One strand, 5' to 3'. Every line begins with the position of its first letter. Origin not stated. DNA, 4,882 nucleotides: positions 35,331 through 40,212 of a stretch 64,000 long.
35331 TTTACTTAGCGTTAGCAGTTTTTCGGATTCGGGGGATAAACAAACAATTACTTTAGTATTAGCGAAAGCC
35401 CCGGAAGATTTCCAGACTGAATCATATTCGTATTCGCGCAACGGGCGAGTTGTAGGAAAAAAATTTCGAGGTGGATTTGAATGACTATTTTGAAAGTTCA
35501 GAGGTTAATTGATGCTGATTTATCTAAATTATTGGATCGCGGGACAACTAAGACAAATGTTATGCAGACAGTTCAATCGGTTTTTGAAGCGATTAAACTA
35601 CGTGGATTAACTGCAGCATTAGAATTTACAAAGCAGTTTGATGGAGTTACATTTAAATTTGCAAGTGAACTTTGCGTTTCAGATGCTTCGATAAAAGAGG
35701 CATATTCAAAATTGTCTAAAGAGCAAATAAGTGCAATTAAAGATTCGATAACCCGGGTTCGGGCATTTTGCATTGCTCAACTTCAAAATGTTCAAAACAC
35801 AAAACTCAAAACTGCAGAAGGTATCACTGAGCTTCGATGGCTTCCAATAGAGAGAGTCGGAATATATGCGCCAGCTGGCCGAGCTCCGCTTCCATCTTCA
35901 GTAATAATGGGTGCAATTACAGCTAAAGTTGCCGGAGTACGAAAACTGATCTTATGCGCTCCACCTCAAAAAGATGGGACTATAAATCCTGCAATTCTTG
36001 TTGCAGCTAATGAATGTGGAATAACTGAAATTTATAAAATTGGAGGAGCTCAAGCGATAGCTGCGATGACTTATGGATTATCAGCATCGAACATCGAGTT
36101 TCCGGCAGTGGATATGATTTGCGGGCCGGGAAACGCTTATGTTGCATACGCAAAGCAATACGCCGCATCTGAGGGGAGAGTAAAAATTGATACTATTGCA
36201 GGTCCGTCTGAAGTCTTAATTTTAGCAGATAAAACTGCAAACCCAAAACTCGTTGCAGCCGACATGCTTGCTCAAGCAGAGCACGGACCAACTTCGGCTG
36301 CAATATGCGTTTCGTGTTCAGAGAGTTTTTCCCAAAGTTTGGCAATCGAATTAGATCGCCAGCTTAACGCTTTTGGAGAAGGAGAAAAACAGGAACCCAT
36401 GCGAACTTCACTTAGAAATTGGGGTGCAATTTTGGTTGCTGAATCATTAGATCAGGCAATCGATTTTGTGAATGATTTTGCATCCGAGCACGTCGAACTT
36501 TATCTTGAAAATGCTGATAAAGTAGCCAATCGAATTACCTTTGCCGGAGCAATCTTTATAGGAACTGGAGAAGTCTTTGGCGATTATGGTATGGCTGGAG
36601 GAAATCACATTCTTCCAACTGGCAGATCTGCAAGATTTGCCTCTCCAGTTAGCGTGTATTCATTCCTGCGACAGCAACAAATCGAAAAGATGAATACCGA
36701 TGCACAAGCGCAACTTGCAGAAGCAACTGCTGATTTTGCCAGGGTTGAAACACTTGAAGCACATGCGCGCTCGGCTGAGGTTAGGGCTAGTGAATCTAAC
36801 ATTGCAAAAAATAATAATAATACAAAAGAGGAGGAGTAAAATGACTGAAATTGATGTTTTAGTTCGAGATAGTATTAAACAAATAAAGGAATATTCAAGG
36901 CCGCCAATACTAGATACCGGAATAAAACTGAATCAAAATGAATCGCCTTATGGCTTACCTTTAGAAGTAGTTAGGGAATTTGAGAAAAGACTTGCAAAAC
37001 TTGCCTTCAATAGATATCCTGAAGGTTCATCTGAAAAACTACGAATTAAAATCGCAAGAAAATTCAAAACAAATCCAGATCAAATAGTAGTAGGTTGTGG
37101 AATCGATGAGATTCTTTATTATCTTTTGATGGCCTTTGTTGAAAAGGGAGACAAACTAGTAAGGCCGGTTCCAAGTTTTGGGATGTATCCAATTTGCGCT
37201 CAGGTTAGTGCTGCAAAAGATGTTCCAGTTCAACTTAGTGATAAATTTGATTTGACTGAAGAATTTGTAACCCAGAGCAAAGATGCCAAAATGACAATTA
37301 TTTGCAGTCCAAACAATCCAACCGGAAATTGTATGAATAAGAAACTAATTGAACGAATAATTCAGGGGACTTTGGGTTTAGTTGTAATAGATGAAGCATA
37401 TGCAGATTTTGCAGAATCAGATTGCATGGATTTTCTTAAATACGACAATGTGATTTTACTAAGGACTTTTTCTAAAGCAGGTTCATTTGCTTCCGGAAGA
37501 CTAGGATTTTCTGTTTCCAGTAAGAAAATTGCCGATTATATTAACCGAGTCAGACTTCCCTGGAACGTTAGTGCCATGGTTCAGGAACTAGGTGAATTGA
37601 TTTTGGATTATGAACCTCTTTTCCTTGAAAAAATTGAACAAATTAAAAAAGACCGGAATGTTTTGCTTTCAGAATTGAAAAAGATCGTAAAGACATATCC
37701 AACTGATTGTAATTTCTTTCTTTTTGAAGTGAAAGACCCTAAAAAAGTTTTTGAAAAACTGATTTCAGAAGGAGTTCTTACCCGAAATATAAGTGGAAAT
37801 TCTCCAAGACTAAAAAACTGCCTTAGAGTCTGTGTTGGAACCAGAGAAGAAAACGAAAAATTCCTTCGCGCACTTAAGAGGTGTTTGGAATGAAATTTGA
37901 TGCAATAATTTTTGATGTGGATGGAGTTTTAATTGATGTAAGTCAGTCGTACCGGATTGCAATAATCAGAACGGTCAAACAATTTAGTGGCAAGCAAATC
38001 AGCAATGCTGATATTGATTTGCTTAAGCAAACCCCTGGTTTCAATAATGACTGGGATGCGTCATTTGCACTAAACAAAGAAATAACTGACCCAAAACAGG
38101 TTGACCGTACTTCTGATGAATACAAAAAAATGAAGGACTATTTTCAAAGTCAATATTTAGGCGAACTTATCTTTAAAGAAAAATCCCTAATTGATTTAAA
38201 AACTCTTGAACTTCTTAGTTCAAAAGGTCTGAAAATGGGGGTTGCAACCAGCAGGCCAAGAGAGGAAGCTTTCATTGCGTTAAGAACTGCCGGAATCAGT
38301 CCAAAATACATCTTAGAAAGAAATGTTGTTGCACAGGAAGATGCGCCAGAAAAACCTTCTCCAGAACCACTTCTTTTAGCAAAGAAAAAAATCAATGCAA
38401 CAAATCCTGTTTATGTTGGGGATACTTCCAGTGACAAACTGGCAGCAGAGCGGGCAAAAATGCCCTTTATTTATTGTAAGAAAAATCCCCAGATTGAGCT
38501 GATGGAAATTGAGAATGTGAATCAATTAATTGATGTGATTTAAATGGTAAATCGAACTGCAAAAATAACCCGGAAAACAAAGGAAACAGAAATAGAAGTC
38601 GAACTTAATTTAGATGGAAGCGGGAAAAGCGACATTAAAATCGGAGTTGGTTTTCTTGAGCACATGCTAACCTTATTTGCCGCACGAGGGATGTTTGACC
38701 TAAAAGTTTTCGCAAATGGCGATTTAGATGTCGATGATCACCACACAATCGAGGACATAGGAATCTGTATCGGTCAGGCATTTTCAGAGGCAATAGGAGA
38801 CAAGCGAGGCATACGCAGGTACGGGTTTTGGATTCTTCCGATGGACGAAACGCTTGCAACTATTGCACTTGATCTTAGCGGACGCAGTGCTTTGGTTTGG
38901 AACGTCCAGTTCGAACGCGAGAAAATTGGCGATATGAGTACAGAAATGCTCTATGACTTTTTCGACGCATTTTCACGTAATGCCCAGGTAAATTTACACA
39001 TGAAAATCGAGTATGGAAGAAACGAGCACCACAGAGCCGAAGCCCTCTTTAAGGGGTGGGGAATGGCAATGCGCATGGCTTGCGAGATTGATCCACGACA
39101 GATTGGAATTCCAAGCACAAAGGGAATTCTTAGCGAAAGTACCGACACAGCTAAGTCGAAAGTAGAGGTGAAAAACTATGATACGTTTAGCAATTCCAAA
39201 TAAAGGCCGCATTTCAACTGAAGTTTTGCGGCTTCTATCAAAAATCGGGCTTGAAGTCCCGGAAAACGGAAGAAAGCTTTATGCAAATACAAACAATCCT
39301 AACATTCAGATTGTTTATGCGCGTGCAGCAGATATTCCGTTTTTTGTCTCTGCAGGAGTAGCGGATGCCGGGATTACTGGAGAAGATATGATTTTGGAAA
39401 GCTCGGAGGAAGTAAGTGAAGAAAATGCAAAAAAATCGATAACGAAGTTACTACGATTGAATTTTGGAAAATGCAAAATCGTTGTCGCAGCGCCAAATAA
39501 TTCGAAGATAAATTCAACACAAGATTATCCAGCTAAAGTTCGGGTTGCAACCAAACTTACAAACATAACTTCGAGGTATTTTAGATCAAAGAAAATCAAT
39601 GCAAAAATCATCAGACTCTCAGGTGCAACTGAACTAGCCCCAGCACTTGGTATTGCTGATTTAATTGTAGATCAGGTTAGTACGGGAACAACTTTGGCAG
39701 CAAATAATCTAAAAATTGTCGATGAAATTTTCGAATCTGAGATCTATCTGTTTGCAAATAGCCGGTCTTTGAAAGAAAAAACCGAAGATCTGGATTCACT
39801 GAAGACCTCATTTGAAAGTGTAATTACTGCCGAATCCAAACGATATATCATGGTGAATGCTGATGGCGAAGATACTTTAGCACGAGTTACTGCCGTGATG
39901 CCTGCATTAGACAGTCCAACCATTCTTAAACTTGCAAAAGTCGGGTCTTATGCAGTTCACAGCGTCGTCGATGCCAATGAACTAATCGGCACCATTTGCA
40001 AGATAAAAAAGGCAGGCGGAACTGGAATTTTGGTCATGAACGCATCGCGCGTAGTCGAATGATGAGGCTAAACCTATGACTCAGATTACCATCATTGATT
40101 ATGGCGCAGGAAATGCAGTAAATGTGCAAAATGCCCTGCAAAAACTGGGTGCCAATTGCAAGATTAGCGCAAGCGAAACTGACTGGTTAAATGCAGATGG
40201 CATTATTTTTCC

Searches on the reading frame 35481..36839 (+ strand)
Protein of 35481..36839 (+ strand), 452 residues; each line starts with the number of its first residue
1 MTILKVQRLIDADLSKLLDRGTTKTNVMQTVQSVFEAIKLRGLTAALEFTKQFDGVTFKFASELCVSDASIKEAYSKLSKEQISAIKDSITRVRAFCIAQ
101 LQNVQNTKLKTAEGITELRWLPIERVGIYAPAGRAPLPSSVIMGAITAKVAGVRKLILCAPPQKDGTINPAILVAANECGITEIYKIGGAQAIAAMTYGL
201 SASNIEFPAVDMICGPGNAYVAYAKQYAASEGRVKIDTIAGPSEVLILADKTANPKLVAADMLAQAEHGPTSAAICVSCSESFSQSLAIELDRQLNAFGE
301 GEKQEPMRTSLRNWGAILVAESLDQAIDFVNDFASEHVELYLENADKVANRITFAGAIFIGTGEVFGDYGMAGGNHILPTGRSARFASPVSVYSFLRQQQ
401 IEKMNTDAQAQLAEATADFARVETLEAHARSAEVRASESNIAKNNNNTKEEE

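Call 16: search_protein_families(library=pfam, proteins=[window:35481-36839:+], max_evalue=0.001)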
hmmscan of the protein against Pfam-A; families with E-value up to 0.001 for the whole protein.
window:35481-36839:+ (452 aa): 1 family
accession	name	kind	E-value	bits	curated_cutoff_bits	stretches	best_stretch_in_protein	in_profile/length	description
PF00815.25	Histidinol_dh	-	5.9e-137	457.5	27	1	22-435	6-410/411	Histidinol dehydrogenase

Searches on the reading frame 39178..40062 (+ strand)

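Call 16: search_protein_families(library=pfam, proteins=[window:39178-40062:+], max_evalue=0.001)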
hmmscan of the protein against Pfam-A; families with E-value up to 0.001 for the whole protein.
window:39178-40062:+ (294 aa): 2 families
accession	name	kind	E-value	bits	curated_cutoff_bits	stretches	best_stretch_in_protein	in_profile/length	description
PF01634.23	HisG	-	6.7e-53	179.3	25.5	1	49-212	1-156/158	ATP phosphoribosyltransferase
PF08029.16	HisG_C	-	9.8e-17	61.3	23.5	1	218-288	1-70/73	HisG, C-terminal domain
